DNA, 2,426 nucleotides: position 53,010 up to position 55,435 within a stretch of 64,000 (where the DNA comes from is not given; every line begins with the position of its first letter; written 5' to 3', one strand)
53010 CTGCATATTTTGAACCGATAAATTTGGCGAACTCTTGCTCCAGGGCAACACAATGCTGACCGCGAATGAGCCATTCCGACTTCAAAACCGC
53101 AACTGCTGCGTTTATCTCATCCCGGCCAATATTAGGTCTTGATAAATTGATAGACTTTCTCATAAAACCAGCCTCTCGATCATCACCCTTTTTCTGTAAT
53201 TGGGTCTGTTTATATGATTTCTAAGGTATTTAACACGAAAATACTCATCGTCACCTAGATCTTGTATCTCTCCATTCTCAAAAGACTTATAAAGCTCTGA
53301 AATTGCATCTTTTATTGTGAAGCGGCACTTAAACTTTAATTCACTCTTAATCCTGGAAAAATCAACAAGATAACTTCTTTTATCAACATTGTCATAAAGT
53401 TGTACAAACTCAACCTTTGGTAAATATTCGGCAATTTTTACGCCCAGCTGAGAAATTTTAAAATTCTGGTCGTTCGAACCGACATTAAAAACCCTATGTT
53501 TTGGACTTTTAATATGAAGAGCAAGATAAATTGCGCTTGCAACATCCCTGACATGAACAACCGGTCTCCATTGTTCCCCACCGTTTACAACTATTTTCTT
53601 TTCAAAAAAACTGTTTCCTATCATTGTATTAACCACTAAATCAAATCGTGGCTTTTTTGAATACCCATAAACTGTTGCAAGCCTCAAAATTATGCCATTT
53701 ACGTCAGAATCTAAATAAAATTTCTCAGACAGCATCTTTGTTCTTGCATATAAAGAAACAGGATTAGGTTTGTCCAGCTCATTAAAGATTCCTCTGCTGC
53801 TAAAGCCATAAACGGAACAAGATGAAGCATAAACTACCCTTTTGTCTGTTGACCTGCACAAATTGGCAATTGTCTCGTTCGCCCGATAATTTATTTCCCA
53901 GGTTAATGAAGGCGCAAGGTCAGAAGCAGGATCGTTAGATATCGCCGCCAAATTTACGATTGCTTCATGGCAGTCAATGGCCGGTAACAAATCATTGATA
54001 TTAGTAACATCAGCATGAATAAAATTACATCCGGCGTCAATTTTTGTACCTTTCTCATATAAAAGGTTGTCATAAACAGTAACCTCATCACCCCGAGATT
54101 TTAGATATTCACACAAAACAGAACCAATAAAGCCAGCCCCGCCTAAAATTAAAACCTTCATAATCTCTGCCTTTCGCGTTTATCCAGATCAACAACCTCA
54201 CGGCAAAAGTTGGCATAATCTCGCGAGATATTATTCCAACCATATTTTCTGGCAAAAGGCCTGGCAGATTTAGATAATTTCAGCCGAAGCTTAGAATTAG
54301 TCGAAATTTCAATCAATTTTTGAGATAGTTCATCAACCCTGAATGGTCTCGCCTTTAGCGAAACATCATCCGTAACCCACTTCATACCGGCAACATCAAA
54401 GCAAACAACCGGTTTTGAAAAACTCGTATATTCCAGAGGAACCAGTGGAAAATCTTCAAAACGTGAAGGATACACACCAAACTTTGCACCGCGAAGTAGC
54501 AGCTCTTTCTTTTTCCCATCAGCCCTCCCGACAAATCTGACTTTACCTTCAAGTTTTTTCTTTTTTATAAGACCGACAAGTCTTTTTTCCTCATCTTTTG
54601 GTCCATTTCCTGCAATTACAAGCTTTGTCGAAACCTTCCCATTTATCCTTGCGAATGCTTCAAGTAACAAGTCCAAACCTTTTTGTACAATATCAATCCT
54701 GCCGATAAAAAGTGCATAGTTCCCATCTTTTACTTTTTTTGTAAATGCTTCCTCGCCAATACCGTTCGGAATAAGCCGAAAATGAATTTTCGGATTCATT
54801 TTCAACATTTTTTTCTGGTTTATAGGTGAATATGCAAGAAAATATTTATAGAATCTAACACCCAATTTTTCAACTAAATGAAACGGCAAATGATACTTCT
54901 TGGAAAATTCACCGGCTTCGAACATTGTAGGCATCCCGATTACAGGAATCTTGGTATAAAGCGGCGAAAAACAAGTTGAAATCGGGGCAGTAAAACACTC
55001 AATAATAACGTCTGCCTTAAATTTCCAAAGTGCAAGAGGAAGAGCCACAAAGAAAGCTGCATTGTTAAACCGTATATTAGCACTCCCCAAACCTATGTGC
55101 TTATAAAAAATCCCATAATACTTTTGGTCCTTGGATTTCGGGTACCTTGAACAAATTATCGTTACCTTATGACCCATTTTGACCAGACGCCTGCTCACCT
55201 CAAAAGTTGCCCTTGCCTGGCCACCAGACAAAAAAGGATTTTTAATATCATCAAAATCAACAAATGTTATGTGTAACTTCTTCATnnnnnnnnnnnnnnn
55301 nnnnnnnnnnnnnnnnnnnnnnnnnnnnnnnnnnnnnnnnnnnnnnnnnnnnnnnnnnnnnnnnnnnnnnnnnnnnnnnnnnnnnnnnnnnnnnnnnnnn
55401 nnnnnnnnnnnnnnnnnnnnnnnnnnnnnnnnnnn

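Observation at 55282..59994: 1570-aa single-ORF fusion of two GT2 domains, a multi-TM transporter-like core and a GT4 domain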

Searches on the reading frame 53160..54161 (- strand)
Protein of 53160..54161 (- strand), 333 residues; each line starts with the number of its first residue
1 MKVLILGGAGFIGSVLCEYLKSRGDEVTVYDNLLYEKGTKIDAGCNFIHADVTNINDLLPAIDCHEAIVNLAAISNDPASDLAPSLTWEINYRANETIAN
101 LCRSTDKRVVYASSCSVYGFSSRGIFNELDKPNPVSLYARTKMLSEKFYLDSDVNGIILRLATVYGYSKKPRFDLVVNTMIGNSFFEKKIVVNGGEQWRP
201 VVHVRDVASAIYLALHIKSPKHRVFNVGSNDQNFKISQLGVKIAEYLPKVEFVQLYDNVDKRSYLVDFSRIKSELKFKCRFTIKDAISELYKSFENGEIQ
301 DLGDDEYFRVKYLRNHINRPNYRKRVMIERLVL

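Call 11: search_protein_families(library=pfam, proteins=[window:53160-54161:-], max_evalue=0.001)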
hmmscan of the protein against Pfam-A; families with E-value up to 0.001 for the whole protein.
window:53160-54161:- (333 aa): 7 families
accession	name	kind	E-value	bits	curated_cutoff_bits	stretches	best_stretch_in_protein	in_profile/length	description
PF01370.27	Epimerase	-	3.8e-44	151.3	20.9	1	3-228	1-240/240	NAD dependent epimerase/dehydratase family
PF16363.11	GDP_Man_Dehyd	-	2.8e-24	86.6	27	1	4-289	1-331/332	GDP-mannose 4,6 dehydratase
PF04321.23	RmlD_sub_bind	-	9.7e-23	81.1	27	1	1-217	1-199/287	RmlD substrate binding domain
PF01073.25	3Beta_HSD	-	2e-13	50.4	22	1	4-220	1-235/280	3-beta hydroxysteroid dehydrogenase/isomerase family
PF13460.12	NAD_binding_10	-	1.6e-06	28.5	27.2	1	7-164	1-146/184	NAD(P)H-binding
PF02254.24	TrkA_N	-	0.00016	22.4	23.8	1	5-110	2-105/116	TrkA-N domain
PF03435.24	Sacchrp_dh_NADP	-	0.00017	22.4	25.1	0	3-74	1-78/129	Saccharopine dehydrogenase NADP binding domain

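Call 18: search_protein_families(library=ncbifam, proteins=[window:53160-54161:-], max_evalue=0.01)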
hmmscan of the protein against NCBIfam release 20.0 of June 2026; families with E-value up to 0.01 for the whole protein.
window:53160-54161:- (333 aa): 28 families (the best 25 are shown)
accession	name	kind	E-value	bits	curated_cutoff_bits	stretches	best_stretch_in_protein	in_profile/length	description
TIGR01179.1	galE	equivalog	2.6e-24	85.6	262.3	1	2-285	1-316/332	UDP-glucose 4-epimerase GalE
TIGR02197.1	heptose_epim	equivalog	5.2e-24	85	274.6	1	3-260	1-276/316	ADP-glyceromanno-heptose 6-epimerase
TIGR01181.1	dTDP_gluc_dehyt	equivalog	2.3e-21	76.2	365.1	1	2-290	1-307/321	dTDP-glucose 4,6-dehydratase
TIGR01214.1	rmlD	equivalog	4.3e-21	75.2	224.05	1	2-225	1-205/285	dTDP-4-dehydrorhamnose reductase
NF008872.0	PRK11908.1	equivalog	3.5e-15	55.9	294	2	1-128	2-132/349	bifunctional UDP-4-keto-pentose/UDP-xylose synthase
NF043036.1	ErythonDh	equivalog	1.2e-13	51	325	1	1-164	1-179/321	D-erythronate dehydrogenase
NF042422.1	oxyalk_red_OleD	equivalog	4.6e-12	46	580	1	1-160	1-164/329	2-alkyl-3-oxoalkanoate reductase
TIGR04180.1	EDH_00030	hypoth_equivalog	7.9e-12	44.8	475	1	3-248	1-257/297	NAD-dependent 4,6-dehydratase LegB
NF005998.1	PRK08125.1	equivalog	1.6e-09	36.7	777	1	2-128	317-446/649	bifunctional UDP-4-amino-4-deoxy-L-arabinose formyltransferase/UDP-glucuronic acid oxidase ArnA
NF008360.0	PRK11150.1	equivalog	3.5e-09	36.3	452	1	3-231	2-239/310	ADP-glyceromanno-heptose 6-epimerase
TIGR03466.1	HpnA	hypoth_equivalog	3.3e-08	32.8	367.65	1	1-150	1-153/327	hopanoid-associated sugar epimerase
NF050030.1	thlkprotThyD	equivalog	2e-07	30.5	400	1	1-247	1-250/305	thylakoid membrane protein ThyD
TIGR01777.1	yfcH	hypoth_equivalog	2.2e-07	30.7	207.35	1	3-253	1-247/292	TIGR01777 family oxidoreductase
NF007956.0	PRK10675.1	subfamily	2.8e-07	30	394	1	1-151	1-162/338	UDP-glucose 4-epimerase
NF007582.0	PRK10217.1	equivalog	1.5e-06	27.6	698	0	2-36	3-38/355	dTDP-glucose 4,6-dehydratase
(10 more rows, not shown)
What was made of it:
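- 53160..54161 (-): SDR epimerase/dehydratase (333 aa); variable sugar-nucleotide modification gene. Pfam Epimerase 4e-44 (call 11); NCBIfam hits all below cutoffs (call 18)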

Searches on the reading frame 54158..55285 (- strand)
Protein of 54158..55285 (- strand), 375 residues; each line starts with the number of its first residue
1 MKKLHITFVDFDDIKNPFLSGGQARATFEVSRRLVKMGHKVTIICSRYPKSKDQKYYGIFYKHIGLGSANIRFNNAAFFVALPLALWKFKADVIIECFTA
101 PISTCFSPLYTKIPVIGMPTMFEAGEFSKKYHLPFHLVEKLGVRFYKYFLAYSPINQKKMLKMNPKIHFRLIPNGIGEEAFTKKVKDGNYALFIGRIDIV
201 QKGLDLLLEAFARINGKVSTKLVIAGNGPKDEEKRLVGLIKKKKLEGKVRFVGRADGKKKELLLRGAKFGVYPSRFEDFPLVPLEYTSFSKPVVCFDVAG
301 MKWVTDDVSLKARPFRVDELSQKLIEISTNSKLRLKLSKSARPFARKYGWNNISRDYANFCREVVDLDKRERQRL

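Call 11: search_protein_families(library=pfam, proteins=[window:54158-55285:-], max_evalue=0.001)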
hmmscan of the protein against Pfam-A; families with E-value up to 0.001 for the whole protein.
window:54158-55285:- (375 aa): 4 families
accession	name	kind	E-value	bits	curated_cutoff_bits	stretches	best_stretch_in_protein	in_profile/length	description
PF00534.26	Glycos_transf_1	-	1e-27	97.2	26.4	1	182-342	9-170/172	Glycosyl transferases group 1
PF13692.12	Glyco_trans_1_4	-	7.1e-23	81.9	27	1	190-329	3-141/142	Glycosyl transferases group 1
PF13439.12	Glyco_transf_4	-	1.6e-10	41.7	28.5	1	21-176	2-166/170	Glycosyltransferase Family 4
PF20706.3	GT4-conflict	-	1.5e-08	34.5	26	1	184-301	191-316/385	Family 4 Glycosyltransferase in conflict systems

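Call 18: search_protein_families(library=ncbifam, proteins=[window:54158-55285:-], max_evalue=0.01)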
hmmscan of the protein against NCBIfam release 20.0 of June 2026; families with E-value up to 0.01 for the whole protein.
window:54158-55285:- (375 aa): 23 families
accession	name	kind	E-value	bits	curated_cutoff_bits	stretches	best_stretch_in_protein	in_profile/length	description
TIGR03999.1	thiol_BshA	equivalog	1.7e-15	56.9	273.7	1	205-365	215-374/375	N-acetyl-alpha-D-glucosaminyl L-malate synthase BshA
NF041010.1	glycosy_Agl16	equivalog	4.5e-15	55.4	575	1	137-357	125-344/352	glycosylation protein Agl16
NF038295.1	EPS_HpsP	equivalog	1.3e-14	54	550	1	187-360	206-383/388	hormogonium polysaccharide biosynthesis glycosyltransferase HpsP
TIGR04157.1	glyco_rSAM_CFB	subfamily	2.1e-14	53.3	400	1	189-360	228-405/406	TIGR04157 family glycosyltransferase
NF046085.1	XrtY_assoc_Gly1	equivalog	2.7e-12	46.3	400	1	104-365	115-385/387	XrtY-associated glycosyltransferase XYAG1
TIGR02095.1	glgA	subfamily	2e-10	39.9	328.45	1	188-353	294-452/477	glycogen/starch synthase, ADP-glucose type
NF050063.1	ProtGlycPglJ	equivalog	4.2e-10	39.4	500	1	186-359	192-361/363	N-acetylgalactosamine-N,N'-diacetylbacillosaminyl-diphospho-undecaprenol 4-alpha-N-acetylgalactosaminyltransferase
NF041876.1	EPS_EpsE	equivalog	4.2e-09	36.1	400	1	194-342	220-373/389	exopolysaccharide biosynthesis GT4 family glycosyltransferase EpsE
TIGR03449.1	mycothiol_MshA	equivalog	1.3e-08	34.2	462.5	1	191-358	223-397/406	D-inositol-3-phosphate glycosyltransferase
TIGR04063.1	stp3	hypoth_equivalog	5.9e-08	32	442.05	1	202-363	226-394/397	TIGR04063 family PEP-CTERM/XrtA system glycosyltransferase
NF038255.1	exopoly_VpsD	equivalog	7.8e-08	31.6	300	1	201-365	215-380/381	VpsD family glycosyltransferase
NF050056.1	ProtGlycPglH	equivalog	9.8e-08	31.5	600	1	159-364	158-353/354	GalNAc-alpha-(1->4)-GalNAc-alpha-(1->3)-diNAcBac-PP-undecaprenol alpha-1,4-N-acetyl-D-galactosaminyltransferase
TIGR04047.1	MSMEG_0565_glyc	hypoth_equivalog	3e-07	29.9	259.85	1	186-359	191-369/373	MSMEG_0565 family glycosyltransferase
NF047684.1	TeichurnBiosyTuaC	equivalog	5.2e-07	28.9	550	1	189-334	220-358/391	teichuronic acid biosynthesis protein TuaC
TIGR02149.1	glgA_Coryne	subfamily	1.2e-06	27.9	302.4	1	180-308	182-326/391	glycogen synthase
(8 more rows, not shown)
